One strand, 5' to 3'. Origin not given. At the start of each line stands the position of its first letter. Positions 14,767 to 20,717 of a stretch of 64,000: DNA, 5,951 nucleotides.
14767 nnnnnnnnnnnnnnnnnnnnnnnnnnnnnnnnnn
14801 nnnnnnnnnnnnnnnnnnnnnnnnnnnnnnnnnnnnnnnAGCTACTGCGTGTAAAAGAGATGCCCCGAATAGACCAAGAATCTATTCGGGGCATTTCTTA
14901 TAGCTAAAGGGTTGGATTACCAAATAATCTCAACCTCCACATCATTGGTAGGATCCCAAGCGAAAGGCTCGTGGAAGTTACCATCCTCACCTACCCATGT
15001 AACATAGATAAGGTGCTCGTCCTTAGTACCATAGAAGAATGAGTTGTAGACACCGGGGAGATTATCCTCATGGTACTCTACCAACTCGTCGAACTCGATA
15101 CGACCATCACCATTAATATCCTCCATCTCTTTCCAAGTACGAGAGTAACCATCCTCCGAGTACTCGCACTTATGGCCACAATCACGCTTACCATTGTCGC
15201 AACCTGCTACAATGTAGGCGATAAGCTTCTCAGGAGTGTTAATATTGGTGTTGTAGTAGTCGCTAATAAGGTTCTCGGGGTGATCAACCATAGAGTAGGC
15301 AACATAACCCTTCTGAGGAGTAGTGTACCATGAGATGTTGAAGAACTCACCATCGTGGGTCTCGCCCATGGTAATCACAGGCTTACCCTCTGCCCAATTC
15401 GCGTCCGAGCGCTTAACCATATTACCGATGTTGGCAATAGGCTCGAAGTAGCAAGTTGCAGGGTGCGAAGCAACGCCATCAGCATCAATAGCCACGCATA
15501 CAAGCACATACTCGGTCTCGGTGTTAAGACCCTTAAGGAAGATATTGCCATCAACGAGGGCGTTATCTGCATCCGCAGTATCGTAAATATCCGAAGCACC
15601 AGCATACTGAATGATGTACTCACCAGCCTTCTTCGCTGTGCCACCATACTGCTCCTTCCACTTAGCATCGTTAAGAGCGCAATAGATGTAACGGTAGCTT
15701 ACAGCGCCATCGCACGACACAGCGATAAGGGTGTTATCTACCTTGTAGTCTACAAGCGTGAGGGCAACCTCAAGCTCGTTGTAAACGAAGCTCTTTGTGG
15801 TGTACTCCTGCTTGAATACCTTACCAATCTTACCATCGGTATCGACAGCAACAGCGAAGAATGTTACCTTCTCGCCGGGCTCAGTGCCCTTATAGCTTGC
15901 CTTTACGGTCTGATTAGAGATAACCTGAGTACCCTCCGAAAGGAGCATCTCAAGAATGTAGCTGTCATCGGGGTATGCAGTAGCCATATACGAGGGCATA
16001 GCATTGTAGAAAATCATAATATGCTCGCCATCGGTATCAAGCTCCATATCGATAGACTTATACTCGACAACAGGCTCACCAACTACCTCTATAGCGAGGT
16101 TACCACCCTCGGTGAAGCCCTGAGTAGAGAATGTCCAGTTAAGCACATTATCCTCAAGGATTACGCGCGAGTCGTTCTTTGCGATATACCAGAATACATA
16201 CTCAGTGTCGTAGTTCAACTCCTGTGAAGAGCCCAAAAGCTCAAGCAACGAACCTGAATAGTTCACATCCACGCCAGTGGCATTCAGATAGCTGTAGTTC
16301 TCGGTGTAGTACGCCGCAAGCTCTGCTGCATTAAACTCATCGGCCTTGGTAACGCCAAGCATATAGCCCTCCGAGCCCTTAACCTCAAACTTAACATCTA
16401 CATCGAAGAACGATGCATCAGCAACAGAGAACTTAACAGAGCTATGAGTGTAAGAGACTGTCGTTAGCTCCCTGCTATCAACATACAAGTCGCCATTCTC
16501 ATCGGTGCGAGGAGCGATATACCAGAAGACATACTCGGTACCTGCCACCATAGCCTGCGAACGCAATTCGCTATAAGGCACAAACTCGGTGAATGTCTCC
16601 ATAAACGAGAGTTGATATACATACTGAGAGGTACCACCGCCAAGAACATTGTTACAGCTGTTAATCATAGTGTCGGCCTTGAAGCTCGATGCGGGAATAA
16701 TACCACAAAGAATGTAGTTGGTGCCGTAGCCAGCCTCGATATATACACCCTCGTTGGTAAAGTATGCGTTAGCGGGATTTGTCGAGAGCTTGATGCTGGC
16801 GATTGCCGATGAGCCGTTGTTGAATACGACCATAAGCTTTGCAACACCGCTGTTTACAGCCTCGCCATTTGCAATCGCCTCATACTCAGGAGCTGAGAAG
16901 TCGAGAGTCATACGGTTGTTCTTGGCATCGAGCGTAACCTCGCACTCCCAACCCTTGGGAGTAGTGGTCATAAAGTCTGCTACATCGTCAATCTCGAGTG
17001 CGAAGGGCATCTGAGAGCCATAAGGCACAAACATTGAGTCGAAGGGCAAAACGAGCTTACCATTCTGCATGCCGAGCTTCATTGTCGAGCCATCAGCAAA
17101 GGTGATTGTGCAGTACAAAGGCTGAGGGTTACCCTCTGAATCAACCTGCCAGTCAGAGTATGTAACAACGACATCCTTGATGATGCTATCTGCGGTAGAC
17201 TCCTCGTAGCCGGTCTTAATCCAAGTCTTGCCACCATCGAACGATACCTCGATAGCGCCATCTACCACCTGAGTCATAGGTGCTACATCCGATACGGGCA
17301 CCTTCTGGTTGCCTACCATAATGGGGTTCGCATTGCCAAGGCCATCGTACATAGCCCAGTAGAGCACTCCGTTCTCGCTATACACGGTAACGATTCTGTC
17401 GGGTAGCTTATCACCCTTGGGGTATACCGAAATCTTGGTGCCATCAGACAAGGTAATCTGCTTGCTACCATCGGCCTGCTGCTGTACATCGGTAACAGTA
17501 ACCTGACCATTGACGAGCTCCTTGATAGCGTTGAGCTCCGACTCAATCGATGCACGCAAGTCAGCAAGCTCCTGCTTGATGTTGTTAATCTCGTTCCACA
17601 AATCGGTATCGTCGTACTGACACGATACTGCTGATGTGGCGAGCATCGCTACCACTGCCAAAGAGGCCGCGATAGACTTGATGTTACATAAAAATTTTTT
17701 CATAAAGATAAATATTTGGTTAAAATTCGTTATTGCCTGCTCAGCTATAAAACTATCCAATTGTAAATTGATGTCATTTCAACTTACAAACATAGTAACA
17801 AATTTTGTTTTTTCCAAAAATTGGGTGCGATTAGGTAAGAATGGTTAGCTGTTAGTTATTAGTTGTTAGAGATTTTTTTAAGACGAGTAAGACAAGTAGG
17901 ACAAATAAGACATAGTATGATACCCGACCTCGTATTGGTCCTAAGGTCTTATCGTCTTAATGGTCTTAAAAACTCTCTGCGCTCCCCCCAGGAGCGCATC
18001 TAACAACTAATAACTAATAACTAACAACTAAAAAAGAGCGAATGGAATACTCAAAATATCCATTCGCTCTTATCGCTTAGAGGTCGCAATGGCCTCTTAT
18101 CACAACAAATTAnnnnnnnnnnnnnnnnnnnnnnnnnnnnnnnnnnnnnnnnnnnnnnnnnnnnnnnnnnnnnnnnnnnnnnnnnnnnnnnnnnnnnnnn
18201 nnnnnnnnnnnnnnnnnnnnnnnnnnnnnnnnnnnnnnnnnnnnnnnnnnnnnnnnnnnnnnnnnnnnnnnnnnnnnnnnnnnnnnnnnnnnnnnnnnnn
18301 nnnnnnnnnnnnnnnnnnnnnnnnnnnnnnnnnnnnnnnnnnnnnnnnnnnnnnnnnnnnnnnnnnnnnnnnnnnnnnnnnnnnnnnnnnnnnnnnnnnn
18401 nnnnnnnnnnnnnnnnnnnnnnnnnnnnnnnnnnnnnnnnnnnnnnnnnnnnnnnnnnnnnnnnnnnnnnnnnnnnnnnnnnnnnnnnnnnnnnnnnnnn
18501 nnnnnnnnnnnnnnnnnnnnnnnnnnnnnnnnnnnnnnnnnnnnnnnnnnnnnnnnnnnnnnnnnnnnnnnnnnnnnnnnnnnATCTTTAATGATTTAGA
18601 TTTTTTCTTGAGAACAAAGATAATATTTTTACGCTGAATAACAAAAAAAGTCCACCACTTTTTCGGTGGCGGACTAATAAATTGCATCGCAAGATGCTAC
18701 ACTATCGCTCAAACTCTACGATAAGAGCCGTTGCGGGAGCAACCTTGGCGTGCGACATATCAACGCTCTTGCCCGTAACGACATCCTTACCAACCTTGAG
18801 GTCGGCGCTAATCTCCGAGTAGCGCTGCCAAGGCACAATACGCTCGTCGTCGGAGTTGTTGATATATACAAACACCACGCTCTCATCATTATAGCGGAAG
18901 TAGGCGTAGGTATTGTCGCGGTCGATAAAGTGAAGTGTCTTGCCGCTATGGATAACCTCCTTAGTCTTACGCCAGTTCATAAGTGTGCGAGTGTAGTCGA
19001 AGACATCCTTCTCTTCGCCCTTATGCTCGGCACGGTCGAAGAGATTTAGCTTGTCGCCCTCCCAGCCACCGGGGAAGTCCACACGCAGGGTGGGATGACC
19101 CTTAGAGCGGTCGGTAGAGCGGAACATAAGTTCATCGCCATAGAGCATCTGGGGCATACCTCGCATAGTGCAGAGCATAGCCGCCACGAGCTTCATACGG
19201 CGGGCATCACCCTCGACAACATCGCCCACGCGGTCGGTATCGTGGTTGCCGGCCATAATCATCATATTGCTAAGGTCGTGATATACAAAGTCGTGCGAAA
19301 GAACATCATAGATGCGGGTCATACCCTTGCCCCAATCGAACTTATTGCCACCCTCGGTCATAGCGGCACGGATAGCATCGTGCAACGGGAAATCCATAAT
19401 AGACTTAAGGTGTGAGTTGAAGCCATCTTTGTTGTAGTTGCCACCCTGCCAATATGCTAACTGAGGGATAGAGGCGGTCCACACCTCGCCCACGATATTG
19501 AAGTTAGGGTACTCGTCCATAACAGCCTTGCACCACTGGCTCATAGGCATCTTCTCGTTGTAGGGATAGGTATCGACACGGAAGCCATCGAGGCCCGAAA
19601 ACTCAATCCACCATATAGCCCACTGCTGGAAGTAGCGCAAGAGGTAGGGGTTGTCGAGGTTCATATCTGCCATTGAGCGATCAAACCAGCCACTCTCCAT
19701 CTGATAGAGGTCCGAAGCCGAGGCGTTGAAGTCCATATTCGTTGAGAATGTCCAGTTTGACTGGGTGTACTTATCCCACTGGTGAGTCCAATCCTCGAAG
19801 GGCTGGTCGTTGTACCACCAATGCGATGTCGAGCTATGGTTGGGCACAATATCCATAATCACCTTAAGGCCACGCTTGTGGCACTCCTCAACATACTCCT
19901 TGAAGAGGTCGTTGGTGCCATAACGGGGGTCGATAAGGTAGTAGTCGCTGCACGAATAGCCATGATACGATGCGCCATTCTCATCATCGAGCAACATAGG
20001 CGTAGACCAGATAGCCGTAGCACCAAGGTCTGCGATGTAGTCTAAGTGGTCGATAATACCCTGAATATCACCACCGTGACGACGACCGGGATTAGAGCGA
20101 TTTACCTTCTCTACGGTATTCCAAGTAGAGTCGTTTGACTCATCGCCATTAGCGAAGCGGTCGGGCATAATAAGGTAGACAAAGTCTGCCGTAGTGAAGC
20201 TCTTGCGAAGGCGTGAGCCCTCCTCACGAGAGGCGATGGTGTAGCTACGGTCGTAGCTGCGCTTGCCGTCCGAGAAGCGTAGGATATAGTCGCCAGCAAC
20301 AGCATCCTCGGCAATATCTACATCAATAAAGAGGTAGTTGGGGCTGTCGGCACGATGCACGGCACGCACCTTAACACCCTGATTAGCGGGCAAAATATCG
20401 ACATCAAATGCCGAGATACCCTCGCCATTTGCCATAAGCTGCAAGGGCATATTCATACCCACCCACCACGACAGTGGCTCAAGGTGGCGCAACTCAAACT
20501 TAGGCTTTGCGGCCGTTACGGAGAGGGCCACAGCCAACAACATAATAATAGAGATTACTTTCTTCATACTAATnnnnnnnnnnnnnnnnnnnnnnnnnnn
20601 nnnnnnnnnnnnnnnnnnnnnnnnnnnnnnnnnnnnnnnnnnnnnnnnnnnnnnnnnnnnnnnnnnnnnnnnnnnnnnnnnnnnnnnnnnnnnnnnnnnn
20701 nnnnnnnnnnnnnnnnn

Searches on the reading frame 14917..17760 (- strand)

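Call 35: search_protein_families(library=pfam, proteins=[window:14917-17760:-], max_evalue=0.00001)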
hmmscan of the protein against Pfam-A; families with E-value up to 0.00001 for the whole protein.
window:14917-17760:- (947 aa): 1 family
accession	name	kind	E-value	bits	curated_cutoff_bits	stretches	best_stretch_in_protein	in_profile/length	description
PF16378.10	DUF4988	-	1.1e-14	55.1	30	1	54-183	1-136/183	Domain of unknown function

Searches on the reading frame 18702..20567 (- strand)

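Call 35: search_protein_families(library=pfam, proteins=[window:18702-20567:-], max_evalue=0.00001)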
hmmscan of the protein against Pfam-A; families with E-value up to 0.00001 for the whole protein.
window:18702-20567:- (621 aa): 3 families
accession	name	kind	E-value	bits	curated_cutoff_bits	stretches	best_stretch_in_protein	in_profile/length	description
PF00128.31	Alpha-amylase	-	2.8e-54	185.5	22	1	133-555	2-412/446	Alpha amylase, catalytic domain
PF09087.17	Cyc-maltodext_N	-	4e-20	72.4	25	1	29-115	2-88/88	Cyclomaltodextrinase, N-terminal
PF10438.15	Cyc-maltodext_C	-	1.5e-15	57.4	22.2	1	545-618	2-76/76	Cyclo-malto-dextrinase C-terminal domain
